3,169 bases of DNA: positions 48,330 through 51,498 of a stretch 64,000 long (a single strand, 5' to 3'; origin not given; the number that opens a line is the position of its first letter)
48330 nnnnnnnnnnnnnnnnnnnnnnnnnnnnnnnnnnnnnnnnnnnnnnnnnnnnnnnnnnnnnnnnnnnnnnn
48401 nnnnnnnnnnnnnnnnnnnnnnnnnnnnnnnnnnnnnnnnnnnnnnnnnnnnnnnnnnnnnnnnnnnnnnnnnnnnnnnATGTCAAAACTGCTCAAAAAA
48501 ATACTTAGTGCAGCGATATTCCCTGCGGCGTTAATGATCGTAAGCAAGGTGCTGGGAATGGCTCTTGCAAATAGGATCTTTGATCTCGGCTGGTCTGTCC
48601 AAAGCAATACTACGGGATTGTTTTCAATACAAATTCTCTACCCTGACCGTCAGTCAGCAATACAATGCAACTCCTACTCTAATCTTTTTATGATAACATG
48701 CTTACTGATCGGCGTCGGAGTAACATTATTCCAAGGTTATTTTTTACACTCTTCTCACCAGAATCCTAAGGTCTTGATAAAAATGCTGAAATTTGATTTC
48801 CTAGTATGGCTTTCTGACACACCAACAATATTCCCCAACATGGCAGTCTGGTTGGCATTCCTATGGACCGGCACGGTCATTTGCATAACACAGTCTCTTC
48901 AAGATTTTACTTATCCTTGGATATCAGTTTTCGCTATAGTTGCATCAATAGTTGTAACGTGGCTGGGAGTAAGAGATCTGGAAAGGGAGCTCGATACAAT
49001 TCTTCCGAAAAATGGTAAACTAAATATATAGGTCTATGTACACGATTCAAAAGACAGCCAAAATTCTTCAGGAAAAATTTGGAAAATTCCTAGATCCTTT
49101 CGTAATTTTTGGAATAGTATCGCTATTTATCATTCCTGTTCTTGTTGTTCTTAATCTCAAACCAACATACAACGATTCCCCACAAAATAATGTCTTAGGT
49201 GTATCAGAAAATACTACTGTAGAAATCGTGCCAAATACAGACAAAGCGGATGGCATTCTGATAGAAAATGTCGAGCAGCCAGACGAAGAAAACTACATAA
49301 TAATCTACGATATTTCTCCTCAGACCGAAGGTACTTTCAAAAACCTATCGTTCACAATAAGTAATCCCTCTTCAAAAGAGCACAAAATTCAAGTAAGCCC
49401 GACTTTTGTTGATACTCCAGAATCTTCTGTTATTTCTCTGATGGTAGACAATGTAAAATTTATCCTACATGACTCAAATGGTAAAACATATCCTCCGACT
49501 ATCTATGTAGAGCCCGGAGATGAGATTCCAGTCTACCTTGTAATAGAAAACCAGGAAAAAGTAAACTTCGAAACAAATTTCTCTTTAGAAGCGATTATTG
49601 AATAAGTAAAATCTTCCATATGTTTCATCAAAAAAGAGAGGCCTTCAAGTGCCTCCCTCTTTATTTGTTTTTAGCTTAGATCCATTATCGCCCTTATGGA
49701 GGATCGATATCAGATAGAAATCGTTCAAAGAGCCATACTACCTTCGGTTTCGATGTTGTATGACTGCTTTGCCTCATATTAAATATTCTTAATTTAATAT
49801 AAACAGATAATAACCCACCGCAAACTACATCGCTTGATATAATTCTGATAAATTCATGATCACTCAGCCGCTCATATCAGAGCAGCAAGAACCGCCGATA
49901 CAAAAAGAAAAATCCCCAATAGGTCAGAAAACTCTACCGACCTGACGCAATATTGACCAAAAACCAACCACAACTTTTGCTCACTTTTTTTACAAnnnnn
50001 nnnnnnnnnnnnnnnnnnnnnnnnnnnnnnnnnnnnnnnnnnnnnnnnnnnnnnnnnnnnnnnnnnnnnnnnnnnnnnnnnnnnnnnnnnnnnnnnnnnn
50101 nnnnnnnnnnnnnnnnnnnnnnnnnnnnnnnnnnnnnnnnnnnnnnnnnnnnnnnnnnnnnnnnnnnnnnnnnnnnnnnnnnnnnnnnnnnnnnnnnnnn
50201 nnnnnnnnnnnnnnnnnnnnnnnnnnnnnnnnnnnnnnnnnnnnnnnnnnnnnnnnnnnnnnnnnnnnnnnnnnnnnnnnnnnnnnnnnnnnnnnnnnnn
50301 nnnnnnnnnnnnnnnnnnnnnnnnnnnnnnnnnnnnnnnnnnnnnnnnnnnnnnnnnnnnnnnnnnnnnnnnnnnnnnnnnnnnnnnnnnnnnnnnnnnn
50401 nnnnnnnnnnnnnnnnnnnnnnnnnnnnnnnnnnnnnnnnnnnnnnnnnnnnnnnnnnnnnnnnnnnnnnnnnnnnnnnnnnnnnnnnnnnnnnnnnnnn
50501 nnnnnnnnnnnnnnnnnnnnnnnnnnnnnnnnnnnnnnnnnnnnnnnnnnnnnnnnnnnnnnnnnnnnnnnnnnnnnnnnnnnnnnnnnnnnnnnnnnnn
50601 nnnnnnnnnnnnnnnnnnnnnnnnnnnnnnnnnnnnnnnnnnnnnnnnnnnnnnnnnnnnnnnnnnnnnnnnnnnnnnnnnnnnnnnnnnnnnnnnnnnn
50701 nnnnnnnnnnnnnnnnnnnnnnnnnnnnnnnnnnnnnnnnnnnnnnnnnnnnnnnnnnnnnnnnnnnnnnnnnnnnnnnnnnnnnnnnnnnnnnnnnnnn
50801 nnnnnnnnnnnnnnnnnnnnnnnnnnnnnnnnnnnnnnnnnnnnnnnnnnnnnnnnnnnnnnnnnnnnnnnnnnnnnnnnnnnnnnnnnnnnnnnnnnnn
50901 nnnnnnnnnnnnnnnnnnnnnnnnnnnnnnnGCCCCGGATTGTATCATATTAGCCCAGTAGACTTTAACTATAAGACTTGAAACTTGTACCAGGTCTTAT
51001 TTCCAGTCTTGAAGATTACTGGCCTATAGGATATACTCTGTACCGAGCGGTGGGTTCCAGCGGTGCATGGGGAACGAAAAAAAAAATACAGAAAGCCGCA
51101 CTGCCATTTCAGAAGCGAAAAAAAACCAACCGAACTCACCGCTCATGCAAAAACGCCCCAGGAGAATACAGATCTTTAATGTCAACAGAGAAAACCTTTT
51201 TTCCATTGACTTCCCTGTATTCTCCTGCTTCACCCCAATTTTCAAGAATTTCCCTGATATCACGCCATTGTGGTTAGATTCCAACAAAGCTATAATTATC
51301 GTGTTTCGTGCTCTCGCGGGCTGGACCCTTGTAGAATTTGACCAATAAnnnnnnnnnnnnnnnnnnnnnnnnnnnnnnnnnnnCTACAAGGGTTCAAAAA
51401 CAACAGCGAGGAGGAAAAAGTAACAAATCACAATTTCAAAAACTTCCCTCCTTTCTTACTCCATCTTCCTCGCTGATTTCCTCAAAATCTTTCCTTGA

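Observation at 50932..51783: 852-nt ORF-free gap upstream of lepA is densely structured: candidate large non-coding RNA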

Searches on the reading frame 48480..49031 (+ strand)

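Call 25: search_protein_families(library=pfam, proteins=[window:48480-49031:+], max_evalue=1)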
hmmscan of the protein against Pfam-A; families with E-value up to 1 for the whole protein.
window:48480-49031:+ (183 aa): 2 families
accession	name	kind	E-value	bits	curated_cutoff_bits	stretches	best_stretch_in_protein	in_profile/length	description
PF04284.18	DUF441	-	0.04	14.4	26.5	0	50-103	54-111/139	Protein of unknown function (DUF441)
PF18181.6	SLATT_1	-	0.71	10.4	26.3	1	125-169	32-76/122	SMODS and SLOG-associating 2TM effector domain 1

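Call 26: search_protein_families(library=padloc, proteins=[window:48480-49031:+], max_evalue=1)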
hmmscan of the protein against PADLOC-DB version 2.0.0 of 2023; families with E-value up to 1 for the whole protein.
window:48480-49031:+ (183 aa): 1 family
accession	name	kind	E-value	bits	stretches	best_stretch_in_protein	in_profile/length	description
PDLC01206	Cas8f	-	0.049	10.8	1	121-152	130-163/387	CAS-I-F; effector_LS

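Call 27: search_protein_families(library=phrogs, proteins=[window:48480-49031:+], max_evalue=1)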
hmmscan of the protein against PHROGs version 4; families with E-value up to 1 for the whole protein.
window:48480-49031:+ (183 aa): 1 family
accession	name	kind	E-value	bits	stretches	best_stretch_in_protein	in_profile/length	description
phrog_13754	-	unknown function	0.04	15.2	1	147-173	6-32/54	-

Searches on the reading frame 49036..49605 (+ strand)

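Call 25: search_protein_families(library=pfam, proteins=[window:49036-49605:+], max_evalue=1)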
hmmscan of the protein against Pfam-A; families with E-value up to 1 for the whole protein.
window:49036-49605:+ (189 aa): 2 families
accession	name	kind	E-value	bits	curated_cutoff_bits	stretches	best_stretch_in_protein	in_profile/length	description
PF11715.16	Beta-prop_Nup120_160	-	0.2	10.7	30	1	57-138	232-300/491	Nucleoporin Nup120/160, beta-propeller domain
PF09087.17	Cyc-maltodext_N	-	0.22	12.3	25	1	70-115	33-77/88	Cyclomaltodextrinase, N-terminal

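Call 26: search_protein_families(library=padloc, proteins=[window:49036-49605:+], max_evalue=1)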
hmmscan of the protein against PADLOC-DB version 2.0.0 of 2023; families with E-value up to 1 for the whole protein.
window:49036-49605:+ (189 aa): 0 families

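Call 27: search_protein_families(library=phrogs, proteins=[window:49036-49605:+], max_evalue=1)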
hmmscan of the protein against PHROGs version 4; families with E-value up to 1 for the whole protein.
window:49036-49605:+ (189 aa): 2 families
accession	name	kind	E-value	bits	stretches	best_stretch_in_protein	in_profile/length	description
phrog_26787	-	unknown function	0.056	14.5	1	125-187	20-79/92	-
phrog_35134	-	unknown function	0.081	14.4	0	24-43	8-27/54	-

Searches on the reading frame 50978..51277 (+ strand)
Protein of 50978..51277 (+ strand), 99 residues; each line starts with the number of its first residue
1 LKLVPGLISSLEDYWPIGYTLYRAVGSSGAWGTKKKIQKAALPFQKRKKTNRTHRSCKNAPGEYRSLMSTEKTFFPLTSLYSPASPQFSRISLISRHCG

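Call 25: search_protein_families(library=pfam, proteins=[window:50978-51277:+], max_evalue=1)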
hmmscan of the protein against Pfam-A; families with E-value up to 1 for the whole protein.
window:50978-51277:+ (99 aa): 0 families

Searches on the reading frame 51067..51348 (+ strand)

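Call 25: search_protein_families(library=pfam, proteins=[window:51067-51348:+], max_evalue=1)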
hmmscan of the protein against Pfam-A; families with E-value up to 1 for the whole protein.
window:51067-51348:+ (93 aa): 1 family
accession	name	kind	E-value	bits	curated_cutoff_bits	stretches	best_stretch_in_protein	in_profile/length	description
PF14373.11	Imm_superinfect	-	0.17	12.2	27.9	0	72-89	15-32/42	Superinfection immunity protein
